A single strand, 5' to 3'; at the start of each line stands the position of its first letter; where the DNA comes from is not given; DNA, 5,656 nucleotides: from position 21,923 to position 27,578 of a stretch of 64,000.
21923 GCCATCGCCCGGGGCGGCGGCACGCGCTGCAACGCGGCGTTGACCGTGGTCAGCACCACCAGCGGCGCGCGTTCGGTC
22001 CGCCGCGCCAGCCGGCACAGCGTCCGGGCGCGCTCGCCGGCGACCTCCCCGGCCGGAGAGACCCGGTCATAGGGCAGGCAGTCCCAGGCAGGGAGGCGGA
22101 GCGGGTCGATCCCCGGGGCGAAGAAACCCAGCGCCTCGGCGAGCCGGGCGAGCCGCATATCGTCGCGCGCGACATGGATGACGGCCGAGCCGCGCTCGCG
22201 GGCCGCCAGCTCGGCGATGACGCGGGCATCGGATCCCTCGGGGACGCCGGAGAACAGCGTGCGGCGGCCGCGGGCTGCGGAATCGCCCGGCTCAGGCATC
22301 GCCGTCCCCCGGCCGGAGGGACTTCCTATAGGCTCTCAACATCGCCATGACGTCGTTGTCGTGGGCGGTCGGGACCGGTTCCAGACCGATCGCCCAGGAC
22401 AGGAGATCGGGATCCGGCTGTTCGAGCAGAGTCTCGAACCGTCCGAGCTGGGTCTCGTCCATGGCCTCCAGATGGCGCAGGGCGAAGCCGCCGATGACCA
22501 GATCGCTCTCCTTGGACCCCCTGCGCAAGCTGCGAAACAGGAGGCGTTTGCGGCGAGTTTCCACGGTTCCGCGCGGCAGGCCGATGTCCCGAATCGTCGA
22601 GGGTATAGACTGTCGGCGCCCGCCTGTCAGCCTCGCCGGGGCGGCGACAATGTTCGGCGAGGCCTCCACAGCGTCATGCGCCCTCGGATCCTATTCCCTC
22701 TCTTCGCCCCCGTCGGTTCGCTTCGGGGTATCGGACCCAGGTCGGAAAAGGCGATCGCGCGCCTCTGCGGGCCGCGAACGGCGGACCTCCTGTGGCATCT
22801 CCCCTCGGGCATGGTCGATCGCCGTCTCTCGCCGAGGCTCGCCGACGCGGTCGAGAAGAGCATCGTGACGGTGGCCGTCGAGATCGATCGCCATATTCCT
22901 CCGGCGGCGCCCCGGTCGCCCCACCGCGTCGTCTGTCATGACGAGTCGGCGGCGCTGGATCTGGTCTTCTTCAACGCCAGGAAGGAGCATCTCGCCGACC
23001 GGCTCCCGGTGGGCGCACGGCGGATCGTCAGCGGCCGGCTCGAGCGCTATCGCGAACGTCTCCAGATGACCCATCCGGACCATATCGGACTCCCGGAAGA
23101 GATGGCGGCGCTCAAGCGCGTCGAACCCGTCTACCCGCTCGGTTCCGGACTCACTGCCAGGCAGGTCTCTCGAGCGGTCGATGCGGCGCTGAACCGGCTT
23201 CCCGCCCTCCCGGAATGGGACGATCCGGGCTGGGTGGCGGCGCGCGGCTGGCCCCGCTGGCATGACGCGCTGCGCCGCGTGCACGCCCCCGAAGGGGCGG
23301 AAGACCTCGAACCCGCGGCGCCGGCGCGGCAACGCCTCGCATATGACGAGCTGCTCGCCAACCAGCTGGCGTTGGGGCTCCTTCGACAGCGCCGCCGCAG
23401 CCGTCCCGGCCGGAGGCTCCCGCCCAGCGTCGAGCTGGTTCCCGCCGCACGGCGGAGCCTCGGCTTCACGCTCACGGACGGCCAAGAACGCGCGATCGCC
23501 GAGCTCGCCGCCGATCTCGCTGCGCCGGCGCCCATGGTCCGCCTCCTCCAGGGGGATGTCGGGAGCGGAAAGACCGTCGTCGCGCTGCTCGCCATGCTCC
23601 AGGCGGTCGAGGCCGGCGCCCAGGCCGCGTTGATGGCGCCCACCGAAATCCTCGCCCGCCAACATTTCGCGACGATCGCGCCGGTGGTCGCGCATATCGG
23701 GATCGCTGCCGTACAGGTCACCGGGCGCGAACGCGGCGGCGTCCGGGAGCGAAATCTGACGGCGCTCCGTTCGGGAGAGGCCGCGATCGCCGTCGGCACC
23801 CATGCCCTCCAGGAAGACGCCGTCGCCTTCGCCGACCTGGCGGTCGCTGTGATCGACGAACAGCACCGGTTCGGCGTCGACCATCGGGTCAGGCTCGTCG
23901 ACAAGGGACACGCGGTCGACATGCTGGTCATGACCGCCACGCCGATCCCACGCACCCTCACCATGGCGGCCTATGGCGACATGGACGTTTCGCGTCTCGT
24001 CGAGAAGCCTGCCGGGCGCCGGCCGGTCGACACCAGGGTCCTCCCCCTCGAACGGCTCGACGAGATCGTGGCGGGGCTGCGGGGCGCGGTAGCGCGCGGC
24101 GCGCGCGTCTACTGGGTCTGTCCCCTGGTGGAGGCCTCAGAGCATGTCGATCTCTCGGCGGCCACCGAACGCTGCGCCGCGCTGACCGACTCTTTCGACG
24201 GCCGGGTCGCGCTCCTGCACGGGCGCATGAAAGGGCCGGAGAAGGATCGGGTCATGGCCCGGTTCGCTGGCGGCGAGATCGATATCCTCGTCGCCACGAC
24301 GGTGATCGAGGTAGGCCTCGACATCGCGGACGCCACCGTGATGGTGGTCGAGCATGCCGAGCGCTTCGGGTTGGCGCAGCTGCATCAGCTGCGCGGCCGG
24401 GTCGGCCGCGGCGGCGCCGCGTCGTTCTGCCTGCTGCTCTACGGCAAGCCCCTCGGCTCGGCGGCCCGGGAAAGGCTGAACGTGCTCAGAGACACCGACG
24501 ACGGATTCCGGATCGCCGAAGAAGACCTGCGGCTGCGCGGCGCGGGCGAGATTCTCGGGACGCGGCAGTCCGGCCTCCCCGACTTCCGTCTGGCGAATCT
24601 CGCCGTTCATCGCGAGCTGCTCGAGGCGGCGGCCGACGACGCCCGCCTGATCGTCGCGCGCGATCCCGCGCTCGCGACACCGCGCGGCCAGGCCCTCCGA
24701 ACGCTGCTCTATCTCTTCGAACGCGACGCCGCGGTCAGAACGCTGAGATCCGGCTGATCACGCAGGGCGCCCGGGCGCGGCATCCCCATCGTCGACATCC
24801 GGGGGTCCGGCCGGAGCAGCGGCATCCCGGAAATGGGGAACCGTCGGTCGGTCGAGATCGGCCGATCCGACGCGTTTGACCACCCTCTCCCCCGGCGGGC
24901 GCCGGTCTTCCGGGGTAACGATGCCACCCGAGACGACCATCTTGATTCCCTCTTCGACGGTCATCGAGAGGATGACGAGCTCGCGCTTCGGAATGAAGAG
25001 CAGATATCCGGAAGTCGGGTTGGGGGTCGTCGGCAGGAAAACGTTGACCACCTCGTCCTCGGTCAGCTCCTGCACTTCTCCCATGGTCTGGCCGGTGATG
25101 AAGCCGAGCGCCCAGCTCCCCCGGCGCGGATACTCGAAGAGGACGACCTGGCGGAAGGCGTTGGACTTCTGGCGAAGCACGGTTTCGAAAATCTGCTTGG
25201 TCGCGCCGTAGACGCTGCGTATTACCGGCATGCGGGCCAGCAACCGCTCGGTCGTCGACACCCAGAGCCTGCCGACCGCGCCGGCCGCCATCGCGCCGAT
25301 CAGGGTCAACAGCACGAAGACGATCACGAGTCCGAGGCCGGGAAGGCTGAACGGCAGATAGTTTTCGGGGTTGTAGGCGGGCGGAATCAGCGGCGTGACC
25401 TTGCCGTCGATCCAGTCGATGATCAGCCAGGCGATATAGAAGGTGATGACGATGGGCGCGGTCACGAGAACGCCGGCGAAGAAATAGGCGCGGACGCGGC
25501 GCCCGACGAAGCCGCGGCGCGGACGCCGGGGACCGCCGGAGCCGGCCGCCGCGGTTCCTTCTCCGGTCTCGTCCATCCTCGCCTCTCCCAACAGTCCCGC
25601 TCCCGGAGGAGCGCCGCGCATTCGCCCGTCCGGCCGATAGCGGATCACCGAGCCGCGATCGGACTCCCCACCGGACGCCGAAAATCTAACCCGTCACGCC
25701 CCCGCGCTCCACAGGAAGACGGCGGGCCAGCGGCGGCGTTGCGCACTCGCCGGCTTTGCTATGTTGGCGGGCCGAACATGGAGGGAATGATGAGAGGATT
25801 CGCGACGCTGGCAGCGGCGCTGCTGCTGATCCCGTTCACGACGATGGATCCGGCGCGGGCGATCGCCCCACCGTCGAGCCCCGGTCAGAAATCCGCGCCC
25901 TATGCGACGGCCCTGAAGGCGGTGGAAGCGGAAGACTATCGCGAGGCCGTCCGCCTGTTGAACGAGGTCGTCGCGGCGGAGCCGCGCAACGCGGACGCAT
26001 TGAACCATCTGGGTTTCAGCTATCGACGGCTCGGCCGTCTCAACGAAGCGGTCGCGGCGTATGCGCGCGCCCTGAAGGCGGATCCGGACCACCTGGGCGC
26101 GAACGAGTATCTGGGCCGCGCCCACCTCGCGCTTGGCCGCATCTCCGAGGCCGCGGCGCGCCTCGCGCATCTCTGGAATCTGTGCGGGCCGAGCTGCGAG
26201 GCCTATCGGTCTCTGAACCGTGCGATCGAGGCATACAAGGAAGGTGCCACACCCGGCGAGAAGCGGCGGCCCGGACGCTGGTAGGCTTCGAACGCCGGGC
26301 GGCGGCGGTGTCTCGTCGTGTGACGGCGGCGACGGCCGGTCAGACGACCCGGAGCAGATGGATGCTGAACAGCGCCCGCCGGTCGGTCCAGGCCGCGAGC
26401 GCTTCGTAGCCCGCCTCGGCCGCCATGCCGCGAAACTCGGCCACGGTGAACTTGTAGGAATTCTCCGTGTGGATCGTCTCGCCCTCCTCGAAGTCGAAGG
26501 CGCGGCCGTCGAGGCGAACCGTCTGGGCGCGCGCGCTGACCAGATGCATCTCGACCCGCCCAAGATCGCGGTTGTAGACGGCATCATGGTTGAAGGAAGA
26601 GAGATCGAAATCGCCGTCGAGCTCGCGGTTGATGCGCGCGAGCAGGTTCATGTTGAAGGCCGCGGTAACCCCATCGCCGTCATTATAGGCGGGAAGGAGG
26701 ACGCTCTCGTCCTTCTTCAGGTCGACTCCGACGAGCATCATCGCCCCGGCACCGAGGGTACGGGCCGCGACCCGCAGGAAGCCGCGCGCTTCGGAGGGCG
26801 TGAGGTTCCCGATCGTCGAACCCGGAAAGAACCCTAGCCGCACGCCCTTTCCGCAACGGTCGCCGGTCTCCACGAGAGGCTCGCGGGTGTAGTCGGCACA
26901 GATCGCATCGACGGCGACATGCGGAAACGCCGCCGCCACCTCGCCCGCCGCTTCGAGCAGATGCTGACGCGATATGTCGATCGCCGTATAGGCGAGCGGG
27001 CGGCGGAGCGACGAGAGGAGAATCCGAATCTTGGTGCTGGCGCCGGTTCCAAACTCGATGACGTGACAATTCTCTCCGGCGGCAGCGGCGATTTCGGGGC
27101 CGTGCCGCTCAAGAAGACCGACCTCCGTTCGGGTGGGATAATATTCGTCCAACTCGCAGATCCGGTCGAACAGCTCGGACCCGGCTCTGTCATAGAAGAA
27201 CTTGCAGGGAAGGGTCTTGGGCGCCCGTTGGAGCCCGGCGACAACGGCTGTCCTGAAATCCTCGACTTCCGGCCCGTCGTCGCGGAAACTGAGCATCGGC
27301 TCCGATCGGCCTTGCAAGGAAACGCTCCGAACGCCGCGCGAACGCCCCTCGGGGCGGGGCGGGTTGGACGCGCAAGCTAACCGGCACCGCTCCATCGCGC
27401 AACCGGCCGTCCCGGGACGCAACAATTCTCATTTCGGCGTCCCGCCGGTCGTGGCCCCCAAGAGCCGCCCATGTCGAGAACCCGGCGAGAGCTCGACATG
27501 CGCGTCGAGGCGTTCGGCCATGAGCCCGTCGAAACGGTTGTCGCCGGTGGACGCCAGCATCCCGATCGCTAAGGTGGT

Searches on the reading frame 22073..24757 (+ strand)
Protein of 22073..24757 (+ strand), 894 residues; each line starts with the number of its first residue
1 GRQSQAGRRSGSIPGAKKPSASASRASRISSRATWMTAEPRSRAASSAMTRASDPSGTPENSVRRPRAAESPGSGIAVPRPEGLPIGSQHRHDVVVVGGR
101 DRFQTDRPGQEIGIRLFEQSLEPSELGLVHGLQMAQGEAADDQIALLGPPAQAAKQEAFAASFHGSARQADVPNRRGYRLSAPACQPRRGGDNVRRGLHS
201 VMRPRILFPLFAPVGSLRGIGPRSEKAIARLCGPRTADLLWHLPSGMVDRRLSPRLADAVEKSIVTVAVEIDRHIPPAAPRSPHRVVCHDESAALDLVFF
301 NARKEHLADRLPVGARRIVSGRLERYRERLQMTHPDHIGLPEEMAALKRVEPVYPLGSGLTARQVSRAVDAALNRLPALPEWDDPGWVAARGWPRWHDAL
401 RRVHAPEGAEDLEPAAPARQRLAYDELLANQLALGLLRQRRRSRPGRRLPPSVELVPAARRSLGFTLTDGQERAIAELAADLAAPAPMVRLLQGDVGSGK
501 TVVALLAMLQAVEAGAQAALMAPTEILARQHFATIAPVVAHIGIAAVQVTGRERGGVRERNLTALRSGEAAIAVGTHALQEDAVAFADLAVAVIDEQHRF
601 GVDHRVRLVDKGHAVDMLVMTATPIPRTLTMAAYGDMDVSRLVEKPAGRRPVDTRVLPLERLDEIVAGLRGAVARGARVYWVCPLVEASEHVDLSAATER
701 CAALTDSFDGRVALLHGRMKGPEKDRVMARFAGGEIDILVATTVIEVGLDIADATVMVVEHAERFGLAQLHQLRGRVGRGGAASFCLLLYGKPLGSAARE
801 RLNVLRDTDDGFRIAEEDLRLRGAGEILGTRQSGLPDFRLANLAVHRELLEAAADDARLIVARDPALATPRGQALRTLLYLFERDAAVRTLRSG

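Call 40: search_protein_families(library=pfam, proteins=[window:22073-24757:+], max_evalue=0.00001)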
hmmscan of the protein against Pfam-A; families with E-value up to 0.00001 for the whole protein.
window:22073-24757:+ (894 aa): 5 families
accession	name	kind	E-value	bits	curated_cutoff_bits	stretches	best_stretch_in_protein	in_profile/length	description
PF00270.35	DEAD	-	6.2e-20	72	26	1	469-629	2-164/167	DEAD/DEAH box helicase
PF00271.37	Helicase_C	-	1.6e-17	64.1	23.5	1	672-781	11-110/110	Helicase conserved C-terminal domain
PF19833.4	RecG_dom3_C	-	2.3e-12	47.2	26.8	1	808-875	1-69/87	ATP-dependent DNA helicase RecG, domain 3, C-terminal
PF04851.21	ResIII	-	3.9e-07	30.6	22.5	1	466-624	3-162/164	Type III restriction enzyme, res subunit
PF22590.2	Cas3-like_C_2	-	4.3e-06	27.4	27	1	697-779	15-103/106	CRISPR-associated nuclease/helicase Cas3, C-terminal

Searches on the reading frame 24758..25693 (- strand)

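Call 40: search_protein_families(library=pfam, proteins=[window:24758-25693:-], max_evalue=0.00001)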
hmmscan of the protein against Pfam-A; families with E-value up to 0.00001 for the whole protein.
window:24758-25693:- (311 aa): 1 family
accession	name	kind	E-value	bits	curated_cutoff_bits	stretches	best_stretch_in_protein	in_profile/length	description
PF04367.18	DUF502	-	7.7e-35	119.5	23.8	1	123-228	1-107/107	Protein of unknown function (DUF502)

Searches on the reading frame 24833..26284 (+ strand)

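Call 83: search_protein_families(library=pfam, proteins=[window:24833-26284:+], max_evalue=0.00001)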
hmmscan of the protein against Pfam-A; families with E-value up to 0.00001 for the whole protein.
window:24833-26284:+ (483 aa): 10 families
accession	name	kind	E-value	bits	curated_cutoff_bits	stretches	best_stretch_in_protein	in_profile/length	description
PF13432.12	TPR_16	-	6.2e-14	52.6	32.7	2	357-419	1-63/65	Tetratricopeptide repeat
PF14559.12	TPR_19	-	1.7e-12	47.9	25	2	400-448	4-52/68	Tetratricopeptide repeat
PF13414.12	TPR_11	-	5.6e-09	36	26.8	0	397-435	4-42/42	TPR repeat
PF13431.12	TPR_17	-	1.3e-08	34.8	24.4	0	376-407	2-33/34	Tetratricopeptide repeat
PF07719.23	TPR_2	-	2e-08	34.2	27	1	387-420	1-34/34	Tetratricopeptide repeat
PF00515.34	TPR_1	-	2.1e-07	30.9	27.8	1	387-420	1-34/34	Tetratricopeptide repeat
PF13181.12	TPR_8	-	6.3e-07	29.5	25.7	1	387-420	1-34/34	Tetratricopeptide repeat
PF13428.12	TPR_14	-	7e-07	29.8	23.5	0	388-429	2-43/44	Tetratricopeptide repeat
PF12895.13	ANAPC3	-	1.2e-06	29.1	27.2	1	367-444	3-79/82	Anaphase-promoting complex, cyclosome, subunit 3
PF23914.1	TPR_CcmH_CycH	-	6.2e-06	26.6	42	0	355-415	88-149/158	Cytochrome c-type biogenesis protein H TPR domain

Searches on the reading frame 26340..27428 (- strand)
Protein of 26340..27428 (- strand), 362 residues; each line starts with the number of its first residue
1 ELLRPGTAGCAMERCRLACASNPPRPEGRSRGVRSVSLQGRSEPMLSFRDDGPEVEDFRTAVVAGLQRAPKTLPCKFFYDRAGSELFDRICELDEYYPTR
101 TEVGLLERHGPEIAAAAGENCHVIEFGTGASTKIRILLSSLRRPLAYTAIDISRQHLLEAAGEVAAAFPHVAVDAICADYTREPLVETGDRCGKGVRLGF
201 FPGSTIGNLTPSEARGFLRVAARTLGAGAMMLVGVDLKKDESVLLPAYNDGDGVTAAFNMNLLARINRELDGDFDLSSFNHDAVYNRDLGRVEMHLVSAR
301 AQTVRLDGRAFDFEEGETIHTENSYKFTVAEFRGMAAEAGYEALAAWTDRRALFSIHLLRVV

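Call 40: search_protein_families(library=pfam, proteins=[window:26340-27428:-], max_evalue=0.00001)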
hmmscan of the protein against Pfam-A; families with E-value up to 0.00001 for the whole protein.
window:26340-27428:- (362 aa): 1 family
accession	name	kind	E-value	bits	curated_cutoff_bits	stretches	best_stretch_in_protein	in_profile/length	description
PF10017.15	Methyltransf_33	-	2.6e-110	368.7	23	1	58-360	1-303/304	Histidine-specific methyltransferase, SAM-dependent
